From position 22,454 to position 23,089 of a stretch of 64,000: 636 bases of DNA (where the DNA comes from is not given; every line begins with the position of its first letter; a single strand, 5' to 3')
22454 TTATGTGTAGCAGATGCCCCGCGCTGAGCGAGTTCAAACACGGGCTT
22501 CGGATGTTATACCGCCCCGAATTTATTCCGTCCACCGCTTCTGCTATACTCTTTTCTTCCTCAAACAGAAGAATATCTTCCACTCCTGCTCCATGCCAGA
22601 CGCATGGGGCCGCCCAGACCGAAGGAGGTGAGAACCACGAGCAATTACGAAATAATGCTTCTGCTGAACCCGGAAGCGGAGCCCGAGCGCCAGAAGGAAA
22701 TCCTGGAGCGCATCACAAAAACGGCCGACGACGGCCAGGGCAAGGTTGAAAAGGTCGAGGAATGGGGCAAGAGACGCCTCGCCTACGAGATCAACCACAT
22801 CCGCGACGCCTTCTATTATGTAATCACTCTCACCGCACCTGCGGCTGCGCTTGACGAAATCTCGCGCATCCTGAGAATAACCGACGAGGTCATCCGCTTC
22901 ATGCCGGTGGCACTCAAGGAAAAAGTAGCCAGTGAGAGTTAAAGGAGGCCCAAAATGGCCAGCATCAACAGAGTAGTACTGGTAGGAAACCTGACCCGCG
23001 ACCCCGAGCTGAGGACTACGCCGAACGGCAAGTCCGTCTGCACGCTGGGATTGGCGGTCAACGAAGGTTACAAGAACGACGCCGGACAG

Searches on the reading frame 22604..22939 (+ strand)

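Call 63: search_protein_families(library=pfam, proteins=[window:22604-22939:+], max_evalue=0.00001)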
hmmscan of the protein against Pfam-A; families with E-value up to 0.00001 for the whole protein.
window:22604-22939:+ (112 aa): 1 family
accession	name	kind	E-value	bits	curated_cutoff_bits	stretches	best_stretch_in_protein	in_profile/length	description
PF01250.22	Ribosomal_S6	-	2.2e-27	95.5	27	1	14-101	1-88/90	Ribosomal protein S6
